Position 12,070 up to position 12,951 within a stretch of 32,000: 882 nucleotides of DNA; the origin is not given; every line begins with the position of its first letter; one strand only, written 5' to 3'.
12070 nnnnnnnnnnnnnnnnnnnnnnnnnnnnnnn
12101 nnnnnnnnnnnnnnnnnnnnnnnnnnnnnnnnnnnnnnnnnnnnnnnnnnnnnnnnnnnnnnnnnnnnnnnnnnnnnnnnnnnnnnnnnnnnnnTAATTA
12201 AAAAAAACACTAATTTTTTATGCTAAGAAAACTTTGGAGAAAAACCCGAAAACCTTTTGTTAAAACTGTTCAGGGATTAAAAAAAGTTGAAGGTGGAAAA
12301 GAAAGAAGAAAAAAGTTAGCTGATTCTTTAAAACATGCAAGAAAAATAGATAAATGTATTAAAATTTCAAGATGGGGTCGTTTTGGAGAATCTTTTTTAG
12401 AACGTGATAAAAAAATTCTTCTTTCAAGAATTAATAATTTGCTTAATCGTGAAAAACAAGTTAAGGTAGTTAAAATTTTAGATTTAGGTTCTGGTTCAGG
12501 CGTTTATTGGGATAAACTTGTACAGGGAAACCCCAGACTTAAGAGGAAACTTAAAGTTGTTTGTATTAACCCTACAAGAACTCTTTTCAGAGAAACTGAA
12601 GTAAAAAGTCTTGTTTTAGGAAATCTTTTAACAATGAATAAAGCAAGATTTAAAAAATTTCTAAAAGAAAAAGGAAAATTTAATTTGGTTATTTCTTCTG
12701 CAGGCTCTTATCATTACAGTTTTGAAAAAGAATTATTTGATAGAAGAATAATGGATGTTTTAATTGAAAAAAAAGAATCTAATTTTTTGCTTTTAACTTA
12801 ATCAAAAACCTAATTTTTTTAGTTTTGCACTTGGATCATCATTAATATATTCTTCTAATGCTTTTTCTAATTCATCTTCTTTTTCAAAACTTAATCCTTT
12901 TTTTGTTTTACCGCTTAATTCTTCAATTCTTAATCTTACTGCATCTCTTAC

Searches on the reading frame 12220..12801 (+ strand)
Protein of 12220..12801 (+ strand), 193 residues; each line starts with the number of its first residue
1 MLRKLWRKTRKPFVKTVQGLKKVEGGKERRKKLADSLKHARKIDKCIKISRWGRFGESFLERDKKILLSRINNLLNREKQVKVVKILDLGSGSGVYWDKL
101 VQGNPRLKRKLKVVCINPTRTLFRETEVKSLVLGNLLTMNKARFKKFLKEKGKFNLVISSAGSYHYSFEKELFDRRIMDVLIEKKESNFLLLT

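Call 8: search_protein_families(library=pfam, proteins=[window:12220-12801:+], max_evalue=0.01)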
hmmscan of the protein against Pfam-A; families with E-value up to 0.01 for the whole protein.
window:12220-12801:+ (193 aa): 1 family
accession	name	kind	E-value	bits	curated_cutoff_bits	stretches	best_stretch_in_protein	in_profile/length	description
PF13649.12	Methyltransf_25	-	0.0083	17.2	27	0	86-170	1-79/97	Methyltransferase domain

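Call 41: search_protein_families(library=ncbifam, proteins=[window:12220-12801:+], max_evalue=0.01)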
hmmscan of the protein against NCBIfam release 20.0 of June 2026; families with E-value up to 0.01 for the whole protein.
window:12220-12801:+ (193 aa): 0 families

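Call 96: search_protein_families(library=phrogs, proteins=[window:12220-12801:+], max_evalue=0.01)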
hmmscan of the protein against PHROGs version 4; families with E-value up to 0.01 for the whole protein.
window:12220-12801:+ (193 aa): 0 families
